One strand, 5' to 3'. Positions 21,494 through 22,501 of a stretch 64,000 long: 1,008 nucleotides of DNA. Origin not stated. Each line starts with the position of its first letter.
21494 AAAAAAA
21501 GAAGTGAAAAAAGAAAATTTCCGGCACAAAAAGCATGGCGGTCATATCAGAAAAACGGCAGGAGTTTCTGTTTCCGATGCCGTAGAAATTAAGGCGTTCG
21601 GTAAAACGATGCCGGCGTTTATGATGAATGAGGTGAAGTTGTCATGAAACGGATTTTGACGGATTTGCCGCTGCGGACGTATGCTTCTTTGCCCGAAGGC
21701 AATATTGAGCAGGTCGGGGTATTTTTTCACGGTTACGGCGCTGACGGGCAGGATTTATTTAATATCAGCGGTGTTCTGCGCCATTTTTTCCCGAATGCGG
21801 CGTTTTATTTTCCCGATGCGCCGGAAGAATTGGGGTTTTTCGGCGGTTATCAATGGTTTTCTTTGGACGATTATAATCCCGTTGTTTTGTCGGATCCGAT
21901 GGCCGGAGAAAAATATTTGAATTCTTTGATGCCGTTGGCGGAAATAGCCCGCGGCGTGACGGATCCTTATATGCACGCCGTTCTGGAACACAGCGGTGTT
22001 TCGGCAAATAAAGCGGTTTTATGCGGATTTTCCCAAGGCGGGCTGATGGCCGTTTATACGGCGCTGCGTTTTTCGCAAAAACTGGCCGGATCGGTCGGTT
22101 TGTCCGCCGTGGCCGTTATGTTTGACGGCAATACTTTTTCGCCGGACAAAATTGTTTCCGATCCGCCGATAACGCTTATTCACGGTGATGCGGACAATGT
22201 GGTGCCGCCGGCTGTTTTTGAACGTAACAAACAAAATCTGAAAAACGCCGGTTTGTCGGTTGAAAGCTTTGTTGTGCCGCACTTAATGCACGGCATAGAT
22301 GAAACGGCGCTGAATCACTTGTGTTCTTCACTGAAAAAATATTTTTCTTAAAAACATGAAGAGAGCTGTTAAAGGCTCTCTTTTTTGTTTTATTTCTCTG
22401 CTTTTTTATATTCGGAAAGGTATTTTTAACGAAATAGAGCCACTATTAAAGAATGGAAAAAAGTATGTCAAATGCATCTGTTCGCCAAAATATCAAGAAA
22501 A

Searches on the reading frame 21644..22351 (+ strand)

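Call 6: search_protein_families(library=pfam, proteins=[window:21644-22351:+], max_evalue=0.01)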
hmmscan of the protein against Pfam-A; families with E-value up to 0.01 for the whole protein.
window:21644-22351:+ (235 aa): 8 families
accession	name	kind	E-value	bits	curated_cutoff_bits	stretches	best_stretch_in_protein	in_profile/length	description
PF02230.22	Abhydrolase_2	-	4.6e-26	92.4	23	1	21-232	13-215/217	Phospholipase/Carboxylesterase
PF03959.19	FSH1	-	1.1e-05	25.6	21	1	125-190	104-177/211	Serine hydrolase (FSH1)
PF01738.24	DLH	-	2.4e-05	24.5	21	1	112-217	87-187/217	Dienelactone hydrolase family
PF00561.26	Abhydrolase_1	-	2.7e-05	24.4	25.8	1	112-160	61-107/245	alpha/beta hydrolase fold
PF00326.27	Peptidase_S9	-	2.8e-05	24.2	22.6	0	170-219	141-190/213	Prolyl oligopeptidase family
PF12146.15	Hydrolase_4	-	9.1e-05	22.3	27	0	115-155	72-109/239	Serine aminopeptidase, S33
PF20434.5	BD-FAE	-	0.0019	18.2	26.8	0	172-190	188-206/215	BD-FAE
PF12697.13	Abhydrolase_6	-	0.0029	18.8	26.3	1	26-192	2-121/217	Alpha/beta hydrolase family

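Call 7: search_protein_families(library=ncbifam, proteins=[window:21644-22351:+], max_evalue=0.01)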
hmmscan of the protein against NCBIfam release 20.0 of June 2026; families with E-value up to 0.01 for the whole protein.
window:21644-22351:+ (235 aa): 7 families
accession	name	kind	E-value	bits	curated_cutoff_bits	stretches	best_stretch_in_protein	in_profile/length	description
NF008525.0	PRK11460.1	equivalog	2.5e-20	72.8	191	1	17-232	11-207/232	esterase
TIGR01738.1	bioH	equivalog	4.4e-06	26.5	206.95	1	111-159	57-102/245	pimeloyl-ACP methyl ester esterase BioH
NF050057.1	e_dPHAmcl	equivalog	1.4e-05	24.5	270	1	121-222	137-240/252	extracellular medium-chain-length polyhydroxyalkanoate depolymerase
NF007857.0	PRK10566.1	equivalog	0.00054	19.8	201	1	171-226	184-241/249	esterase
NF050058.1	e_dPHAscl_type1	hypoth_equivalog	0.0011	18.5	150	0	112-195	94-200/276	extracellular catalytic domain type 1 short-chain-length polyhydroxyalkanoate depolymerase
NF007758.0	PRK10439.1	equivalog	0.0037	16.3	222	1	109-153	280-323/418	enterochelin esterase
NF052620.1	AryltfaseLP1002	equivalog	0.0064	15.9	300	0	75-158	61-143/265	lp_1002 family arylesterase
